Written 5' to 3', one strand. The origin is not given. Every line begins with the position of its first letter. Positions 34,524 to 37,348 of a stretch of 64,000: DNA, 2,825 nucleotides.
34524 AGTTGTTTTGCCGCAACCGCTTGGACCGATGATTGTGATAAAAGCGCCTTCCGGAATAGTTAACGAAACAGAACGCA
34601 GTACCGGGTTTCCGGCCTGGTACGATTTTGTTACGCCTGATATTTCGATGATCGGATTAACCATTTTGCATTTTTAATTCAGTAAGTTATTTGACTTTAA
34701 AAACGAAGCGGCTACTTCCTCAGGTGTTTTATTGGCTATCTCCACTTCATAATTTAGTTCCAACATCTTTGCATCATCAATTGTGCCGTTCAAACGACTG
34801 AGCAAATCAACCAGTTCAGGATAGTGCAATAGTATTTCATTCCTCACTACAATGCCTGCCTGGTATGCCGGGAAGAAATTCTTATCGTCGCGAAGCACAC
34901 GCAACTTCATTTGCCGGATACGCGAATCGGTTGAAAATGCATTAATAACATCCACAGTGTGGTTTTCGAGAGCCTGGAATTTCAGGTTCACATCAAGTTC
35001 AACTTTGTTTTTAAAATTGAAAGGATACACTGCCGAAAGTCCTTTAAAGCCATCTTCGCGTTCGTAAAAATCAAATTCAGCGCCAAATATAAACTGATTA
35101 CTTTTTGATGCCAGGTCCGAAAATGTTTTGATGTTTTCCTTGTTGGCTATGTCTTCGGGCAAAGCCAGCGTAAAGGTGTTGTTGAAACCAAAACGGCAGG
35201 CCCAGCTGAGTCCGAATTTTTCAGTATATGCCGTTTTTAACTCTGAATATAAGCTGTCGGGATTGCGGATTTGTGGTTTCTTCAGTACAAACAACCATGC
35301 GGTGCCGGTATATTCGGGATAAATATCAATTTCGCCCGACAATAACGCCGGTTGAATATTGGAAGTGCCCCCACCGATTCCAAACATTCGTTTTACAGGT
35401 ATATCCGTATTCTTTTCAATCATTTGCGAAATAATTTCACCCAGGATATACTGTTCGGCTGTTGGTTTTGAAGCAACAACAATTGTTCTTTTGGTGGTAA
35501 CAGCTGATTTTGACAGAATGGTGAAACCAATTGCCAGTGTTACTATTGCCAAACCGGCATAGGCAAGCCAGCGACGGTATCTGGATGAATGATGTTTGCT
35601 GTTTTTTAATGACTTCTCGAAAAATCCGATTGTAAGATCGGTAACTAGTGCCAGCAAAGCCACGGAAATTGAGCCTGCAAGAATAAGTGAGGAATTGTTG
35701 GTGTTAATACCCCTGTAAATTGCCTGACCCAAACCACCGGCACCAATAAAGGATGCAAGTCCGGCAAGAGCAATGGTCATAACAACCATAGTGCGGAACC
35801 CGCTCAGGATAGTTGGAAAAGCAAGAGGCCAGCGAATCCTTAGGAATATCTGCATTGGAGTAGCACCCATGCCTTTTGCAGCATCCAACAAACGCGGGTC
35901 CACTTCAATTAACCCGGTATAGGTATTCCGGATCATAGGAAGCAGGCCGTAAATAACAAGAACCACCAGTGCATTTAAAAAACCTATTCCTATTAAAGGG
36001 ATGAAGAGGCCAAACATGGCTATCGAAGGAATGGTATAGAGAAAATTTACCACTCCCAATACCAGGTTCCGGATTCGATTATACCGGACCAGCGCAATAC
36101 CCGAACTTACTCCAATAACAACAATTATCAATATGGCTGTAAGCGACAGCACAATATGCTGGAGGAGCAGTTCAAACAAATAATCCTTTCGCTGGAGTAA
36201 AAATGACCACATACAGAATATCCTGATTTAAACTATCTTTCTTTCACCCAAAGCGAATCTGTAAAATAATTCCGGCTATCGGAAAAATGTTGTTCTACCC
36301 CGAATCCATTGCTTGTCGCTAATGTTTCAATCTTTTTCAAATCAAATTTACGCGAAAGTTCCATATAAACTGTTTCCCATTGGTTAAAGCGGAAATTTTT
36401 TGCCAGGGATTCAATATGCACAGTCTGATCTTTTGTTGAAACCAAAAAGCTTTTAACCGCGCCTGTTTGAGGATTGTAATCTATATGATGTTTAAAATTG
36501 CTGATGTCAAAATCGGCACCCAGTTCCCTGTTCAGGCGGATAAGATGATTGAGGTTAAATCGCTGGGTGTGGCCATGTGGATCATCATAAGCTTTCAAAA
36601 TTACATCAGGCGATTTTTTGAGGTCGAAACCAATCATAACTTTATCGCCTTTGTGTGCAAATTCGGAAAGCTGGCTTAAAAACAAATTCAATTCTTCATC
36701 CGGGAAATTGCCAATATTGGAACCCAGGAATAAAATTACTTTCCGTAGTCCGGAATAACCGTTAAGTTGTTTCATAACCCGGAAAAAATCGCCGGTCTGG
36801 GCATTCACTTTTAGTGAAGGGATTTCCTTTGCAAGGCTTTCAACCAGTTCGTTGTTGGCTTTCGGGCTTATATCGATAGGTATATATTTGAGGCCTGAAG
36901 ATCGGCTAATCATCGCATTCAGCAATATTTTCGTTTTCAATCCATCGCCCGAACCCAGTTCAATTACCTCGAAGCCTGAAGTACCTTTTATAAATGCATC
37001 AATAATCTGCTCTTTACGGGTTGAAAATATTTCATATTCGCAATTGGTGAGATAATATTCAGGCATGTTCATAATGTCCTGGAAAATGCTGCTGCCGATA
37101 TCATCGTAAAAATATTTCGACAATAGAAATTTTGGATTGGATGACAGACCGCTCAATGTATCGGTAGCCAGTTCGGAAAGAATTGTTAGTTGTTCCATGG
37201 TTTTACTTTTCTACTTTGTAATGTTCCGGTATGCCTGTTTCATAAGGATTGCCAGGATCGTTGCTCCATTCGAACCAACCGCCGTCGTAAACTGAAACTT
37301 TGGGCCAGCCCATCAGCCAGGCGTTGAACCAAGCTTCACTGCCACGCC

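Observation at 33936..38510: Anaerobic-type ergothioneine synthesis (EanB-EanA) in one operon with an EgtUV-like ABC transporter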

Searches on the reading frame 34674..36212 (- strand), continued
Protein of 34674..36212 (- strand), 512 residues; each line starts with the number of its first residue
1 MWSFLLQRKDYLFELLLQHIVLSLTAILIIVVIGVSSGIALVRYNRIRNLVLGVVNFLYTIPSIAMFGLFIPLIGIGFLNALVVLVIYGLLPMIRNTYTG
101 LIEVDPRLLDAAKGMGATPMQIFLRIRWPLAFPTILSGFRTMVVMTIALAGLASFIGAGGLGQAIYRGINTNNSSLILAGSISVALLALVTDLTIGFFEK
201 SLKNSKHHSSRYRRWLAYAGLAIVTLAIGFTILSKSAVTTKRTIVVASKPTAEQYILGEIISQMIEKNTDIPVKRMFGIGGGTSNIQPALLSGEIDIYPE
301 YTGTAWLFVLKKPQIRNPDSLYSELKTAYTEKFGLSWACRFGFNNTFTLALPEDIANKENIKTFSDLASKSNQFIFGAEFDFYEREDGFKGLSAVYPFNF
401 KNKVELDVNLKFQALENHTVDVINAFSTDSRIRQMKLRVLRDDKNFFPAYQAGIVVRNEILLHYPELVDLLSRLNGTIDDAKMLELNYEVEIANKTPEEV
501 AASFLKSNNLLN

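Call 47: find_encoding_contigs(protein=P0074, flank=7000, max_places=1)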
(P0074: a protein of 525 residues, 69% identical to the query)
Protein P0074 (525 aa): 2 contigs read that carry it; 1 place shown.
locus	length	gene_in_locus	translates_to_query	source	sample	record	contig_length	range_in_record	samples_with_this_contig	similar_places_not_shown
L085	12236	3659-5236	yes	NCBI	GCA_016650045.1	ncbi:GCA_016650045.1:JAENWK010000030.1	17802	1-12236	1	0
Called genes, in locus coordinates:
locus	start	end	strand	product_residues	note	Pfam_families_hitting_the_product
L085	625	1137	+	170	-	PF11322:DUF3124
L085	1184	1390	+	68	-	PF02627:CMD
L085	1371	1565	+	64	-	PF00175:NAD_binding_1 (weak)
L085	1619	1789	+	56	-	-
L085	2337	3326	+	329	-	PF00044:Gp_dh_N, PF02800:Gp_dh_C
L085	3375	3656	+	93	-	PF02566:OsmC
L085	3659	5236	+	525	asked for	PF00528:BPD_transp_1, PF04069:OpuAC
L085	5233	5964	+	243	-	PF00005:ABC_tran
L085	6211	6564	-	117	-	PF22751:DUF488-N3a, PF22752:DUF488-N3i, PF04343:DUF488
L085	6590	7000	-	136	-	-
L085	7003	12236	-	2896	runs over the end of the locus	PF10091:Glycoamylase, PF06165:GH94_b-supersand, PF17167:Glyco_hydro_94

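Call 48: find_encoding_contigs(protein=P0114, flank=7000, max_places=1)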
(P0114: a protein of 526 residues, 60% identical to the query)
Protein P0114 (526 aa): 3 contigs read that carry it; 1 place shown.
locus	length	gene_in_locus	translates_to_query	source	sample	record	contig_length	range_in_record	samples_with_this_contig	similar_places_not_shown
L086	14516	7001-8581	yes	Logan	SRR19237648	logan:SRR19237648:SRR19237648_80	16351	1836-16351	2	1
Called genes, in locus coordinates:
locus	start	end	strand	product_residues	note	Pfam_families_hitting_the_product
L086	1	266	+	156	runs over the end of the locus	PF12802:MarR_2 (weak), PF01047:MarR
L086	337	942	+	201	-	PF00578:AhpC-TSA, PF08534:Redoxin, PF13911:AhpC-TSA_2 (weak)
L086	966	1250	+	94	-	PF04248:NTP_transf_9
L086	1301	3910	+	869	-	PF09360:zf-CDGSH, PF06902:Fer4_19, PF09360:zf-CDGSH, PF00355:Rieske, PF02776:TPP_enzyme_N, PF00205:TPP_enzyme_M, PF02775:TPP_enzyme_C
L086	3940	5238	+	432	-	PF00581:Rhodanese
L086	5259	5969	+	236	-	PF03358:FMN_red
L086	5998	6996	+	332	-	PF10017:Methyltransf_33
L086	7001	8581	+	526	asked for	PF00528:BPD_transp_1, PF04069:OpuAC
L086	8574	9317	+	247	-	PF00005:ABC_tran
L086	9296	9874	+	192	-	PF02525:Flavodoxin_2 (weak), PF03358:FMN_red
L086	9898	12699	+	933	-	PF17765:MLTR_LBD (faint), PF21370:PAS_GdpP (faint), PF00989:PAS, PF08447:PAS_3, PF08448:PAS_4, PF13188:PAS_8 (weak), PF13426:PAS_9, PF07228:SpoIIE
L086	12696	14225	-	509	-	PF07228:SpoIIE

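Call 49: find_encoding_contigs(protein=P0100, flank=7000, max_places=1)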
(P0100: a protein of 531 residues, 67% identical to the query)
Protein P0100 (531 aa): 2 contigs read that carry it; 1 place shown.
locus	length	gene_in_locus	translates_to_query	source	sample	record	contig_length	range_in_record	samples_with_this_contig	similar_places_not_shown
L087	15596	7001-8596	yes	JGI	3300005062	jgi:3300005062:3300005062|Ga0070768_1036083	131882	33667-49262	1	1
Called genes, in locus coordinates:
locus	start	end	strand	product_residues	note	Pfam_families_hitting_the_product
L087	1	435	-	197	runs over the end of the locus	PF07638:Sigma70_ECF, PF04542:Sigma70_r2, PF08281:Sigma70_r4_2, PF04545:Sigma70_r4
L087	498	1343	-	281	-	-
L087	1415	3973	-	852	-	PF02837:Glyco_hydro_2_N, PF13364:BetaGal_ABD2 (weak), PF21467:BetaGal_gal-bd (faint), PF22666:Glyco_hydro_2_N2, PF00703:Glyco_hydro_2, PF02836:Glyco_hydro_2_C, PF16355:DUF4982, PF18565:Glyco_hydro2_C5, +1 more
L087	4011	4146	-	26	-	-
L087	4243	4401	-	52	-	-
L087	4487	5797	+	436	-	PF00581:Rhodanese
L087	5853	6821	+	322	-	PF10017:Methyltransf_33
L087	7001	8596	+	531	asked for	PF00528:BPD_transp_1, PF04069:OpuAC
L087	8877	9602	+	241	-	PF00005:ABC_tran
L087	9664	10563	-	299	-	PF02253:PLA1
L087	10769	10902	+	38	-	-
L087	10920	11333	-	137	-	PF13560:HTH_31 (weak), PF01381:HTH_3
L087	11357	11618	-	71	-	-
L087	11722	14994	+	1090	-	PF13620:CarboxypepD_reg, PF13715:CarbopepD_reg_2, PF07715:Plug, PF00593:TonB_dep_Rec_b-barrel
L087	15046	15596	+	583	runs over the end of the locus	PF14322:SusD-like_3, PF07980:SusD_RagB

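Call 50: find_encoding_contigs(protein=P0086, flank=7000, max_places=1)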
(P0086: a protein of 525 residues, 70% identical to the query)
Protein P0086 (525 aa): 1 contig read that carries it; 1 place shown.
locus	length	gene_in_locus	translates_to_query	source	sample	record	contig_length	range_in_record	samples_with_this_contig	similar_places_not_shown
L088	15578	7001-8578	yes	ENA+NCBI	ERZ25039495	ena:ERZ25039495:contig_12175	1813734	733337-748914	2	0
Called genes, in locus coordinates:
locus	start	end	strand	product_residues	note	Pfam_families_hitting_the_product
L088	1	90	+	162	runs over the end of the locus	PF12893:Lumazine_bd_2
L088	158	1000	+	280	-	PF00106:adh_short, PF08659:KR, PF13561:adh_short_C2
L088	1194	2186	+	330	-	PF00044:Gp_dh_N, PF02800:Gp_dh_C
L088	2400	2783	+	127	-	PF12680:SnoaL_2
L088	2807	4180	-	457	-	PF07992:Pyr_redox_2, PF00070:Pyr_redox, PF02852:Pyr_redox_dim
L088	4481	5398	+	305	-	PF19459:DUF5996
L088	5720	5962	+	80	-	PF00581:Rhodanese (faint)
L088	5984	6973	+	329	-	PF10017:Methyltransf_33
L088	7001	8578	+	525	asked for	PF00528:BPD_transp_1, PF04069:OpuAC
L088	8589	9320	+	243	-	PF00005:ABC_tran, PF02463:SMC_N (faint), PF20720:nSTAND3 (faint)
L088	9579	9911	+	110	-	-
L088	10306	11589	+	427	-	PF13570:Beta-prop_ACSF4 (weak), PF13360:PQQ_2, PF25293:Beta-prop_EMC1_N (faint)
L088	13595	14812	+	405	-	PF05222:AlaDh_PNT_N, PF01262:AlaDh_PNT_C (faint)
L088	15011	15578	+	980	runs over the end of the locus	PF01979:Amidohydro_1, PF07969:Amidohydro_3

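Call 68: find_encoding_contigs(protein=P0002, flank=10000, max_places=1)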
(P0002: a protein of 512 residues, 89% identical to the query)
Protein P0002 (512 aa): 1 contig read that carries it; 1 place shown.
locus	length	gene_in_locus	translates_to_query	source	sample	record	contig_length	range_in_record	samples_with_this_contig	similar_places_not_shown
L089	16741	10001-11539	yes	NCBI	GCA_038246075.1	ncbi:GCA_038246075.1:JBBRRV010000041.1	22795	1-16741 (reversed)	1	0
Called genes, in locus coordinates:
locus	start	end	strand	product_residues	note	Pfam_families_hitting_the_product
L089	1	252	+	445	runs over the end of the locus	PF00512:HisKA, PF02518:HATPase_c, PF00072:Response_reg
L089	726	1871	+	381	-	PF00278:Orn_DAP_Arg_deC, PF02784:Orn_Arg_deC_N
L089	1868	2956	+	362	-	-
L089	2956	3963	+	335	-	PF13480:Acetyltransf_6 (weak)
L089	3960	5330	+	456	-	PF02310:B12-binding, PF04055:Radical_SAM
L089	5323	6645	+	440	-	PF02310:B12-binding (weak), PF04055:Radical_SAM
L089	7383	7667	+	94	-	PF04248:NTP_transf_9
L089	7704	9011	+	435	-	PF00581:Rhodanese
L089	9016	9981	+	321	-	PF10017:Methyltransf_33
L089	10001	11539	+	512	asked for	PF00528:BPD_transp_1, PF04069:OpuAC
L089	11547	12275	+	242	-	PF02463:SMC_N (faint), PF00005:ABC_tran, PF13304:AAA_21 (faint)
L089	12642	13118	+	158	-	PF00196:GerE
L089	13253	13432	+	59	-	-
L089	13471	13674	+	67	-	-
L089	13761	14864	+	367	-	PF00266:Aminotran_5, PF01053:Cys_Met_Meta_PP (weak), PF01041:DegT_DnrJ_EryC1 (faint)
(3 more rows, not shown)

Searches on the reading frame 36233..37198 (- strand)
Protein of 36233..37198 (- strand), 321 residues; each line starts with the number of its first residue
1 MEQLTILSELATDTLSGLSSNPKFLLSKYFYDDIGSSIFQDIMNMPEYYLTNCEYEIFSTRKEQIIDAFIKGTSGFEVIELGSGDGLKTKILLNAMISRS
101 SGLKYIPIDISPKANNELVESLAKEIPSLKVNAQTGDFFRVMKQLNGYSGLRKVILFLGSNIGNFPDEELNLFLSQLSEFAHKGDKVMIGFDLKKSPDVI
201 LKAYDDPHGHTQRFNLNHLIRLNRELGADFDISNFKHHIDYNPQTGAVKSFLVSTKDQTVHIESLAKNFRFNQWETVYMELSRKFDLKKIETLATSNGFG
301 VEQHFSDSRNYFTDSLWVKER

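Call 3: search_protein_families(library=pfam, proteins=[window:36233-37198:-], max_evalue=0.001)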
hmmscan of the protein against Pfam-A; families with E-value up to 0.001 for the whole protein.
window:36233-37198:- (321 aa): 1 family
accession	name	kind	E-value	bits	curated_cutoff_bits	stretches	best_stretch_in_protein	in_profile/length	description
PF10017.15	Methyltransf_33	-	1.5e-96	323.5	23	1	11-317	2-302/304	Histidine-specific methyltransferase, SAM-dependent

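Call 4: search_protein_families(library=ncbifam, proteins=[window:36233-37198:-], max_evalue=0.001)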
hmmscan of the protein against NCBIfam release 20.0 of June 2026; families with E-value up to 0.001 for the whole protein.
window:36233-37198:- (321 aa): 2 families
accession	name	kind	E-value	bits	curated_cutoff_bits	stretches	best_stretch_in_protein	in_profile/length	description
TIGR03438.1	egtD_ergothio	equivalog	1.1e-83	280.9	290.9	1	10-313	2-297/301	L-histidine N(alpha)-methyltransferase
TIGR03439.1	methyl_EasF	subfamily_domain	8e-47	159.7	205.55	1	8-310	11-315/321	EasF family methyltransferase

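Call 7: search_solved_structures(query=window:36233-37198:-, show_alignments=1)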
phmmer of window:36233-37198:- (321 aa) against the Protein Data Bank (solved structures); distinct sequences matched with E-value up to 0.001: 6.
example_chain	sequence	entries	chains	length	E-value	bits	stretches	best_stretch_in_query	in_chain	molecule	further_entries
7scf_A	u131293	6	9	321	3.5e-46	161.1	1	10-291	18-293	Histidine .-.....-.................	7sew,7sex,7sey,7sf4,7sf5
4uy6_A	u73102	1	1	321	9.2e-45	156.5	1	10-299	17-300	HISTIDINE-SPECIFIC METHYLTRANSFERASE EGTD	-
4uy7_A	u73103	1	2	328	9.3e-45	156.4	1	10-299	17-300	HISTIDINE-SPECIFIC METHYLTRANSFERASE EGTD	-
4uy5_A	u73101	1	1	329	9.4e-45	156.4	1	10-299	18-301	HISTIDINE-SPECIFIC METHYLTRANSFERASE EGTD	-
4pim_A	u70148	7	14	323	4e-44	154.3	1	10-299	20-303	Histidine-specific methyltransferase EgtD | Histidine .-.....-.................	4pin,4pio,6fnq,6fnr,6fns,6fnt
4pip_A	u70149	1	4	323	3.6e-43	151.2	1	10-298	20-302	Histidine-specific methyltransferase EgtD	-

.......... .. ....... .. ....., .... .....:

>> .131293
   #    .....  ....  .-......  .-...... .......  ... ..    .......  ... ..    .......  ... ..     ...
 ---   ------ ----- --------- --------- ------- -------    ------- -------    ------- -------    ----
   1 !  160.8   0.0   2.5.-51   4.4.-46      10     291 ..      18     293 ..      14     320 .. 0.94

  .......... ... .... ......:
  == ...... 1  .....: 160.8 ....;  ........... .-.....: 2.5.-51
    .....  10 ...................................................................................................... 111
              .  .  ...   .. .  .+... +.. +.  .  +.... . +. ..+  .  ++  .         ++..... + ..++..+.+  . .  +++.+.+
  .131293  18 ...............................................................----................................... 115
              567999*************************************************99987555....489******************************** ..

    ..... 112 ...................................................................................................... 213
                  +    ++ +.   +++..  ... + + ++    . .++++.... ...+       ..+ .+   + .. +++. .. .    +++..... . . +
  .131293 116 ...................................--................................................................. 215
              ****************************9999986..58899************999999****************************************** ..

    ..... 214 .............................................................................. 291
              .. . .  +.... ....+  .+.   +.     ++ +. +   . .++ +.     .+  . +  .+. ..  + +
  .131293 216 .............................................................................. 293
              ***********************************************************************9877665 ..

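Call 59: search_solved_structures(query=window:36233-37198:-, show_alignments=2, max_evalue=1e-30)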
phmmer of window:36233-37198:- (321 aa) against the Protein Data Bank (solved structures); distinct sequences matched with E-value up to 1e-30: 6.
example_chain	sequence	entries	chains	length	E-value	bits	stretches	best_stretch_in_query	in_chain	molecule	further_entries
7scf_A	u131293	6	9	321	3.5e-46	161.1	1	10-291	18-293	Histidine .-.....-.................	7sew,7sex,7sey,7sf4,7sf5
4uy6_A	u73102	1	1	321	9.2e-45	156.5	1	10-299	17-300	HISTIDINE-SPECIFIC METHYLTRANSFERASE EGTD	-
4uy7_A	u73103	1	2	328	9.3e-45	156.4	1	10-299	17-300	HISTIDINE-SPECIFIC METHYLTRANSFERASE EGTD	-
4uy5_A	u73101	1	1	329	9.4e-45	156.4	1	10-299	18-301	HISTIDINE-SPECIFIC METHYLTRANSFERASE EGTD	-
4pim_A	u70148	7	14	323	4e-44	154.3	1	10-299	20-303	Histidine-specific methyltransferase EgtD | Histidine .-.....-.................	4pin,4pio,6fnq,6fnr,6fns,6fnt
4pip_A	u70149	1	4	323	3.6e-43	151.2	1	10-298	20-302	Histidine-specific methyltransferase EgtD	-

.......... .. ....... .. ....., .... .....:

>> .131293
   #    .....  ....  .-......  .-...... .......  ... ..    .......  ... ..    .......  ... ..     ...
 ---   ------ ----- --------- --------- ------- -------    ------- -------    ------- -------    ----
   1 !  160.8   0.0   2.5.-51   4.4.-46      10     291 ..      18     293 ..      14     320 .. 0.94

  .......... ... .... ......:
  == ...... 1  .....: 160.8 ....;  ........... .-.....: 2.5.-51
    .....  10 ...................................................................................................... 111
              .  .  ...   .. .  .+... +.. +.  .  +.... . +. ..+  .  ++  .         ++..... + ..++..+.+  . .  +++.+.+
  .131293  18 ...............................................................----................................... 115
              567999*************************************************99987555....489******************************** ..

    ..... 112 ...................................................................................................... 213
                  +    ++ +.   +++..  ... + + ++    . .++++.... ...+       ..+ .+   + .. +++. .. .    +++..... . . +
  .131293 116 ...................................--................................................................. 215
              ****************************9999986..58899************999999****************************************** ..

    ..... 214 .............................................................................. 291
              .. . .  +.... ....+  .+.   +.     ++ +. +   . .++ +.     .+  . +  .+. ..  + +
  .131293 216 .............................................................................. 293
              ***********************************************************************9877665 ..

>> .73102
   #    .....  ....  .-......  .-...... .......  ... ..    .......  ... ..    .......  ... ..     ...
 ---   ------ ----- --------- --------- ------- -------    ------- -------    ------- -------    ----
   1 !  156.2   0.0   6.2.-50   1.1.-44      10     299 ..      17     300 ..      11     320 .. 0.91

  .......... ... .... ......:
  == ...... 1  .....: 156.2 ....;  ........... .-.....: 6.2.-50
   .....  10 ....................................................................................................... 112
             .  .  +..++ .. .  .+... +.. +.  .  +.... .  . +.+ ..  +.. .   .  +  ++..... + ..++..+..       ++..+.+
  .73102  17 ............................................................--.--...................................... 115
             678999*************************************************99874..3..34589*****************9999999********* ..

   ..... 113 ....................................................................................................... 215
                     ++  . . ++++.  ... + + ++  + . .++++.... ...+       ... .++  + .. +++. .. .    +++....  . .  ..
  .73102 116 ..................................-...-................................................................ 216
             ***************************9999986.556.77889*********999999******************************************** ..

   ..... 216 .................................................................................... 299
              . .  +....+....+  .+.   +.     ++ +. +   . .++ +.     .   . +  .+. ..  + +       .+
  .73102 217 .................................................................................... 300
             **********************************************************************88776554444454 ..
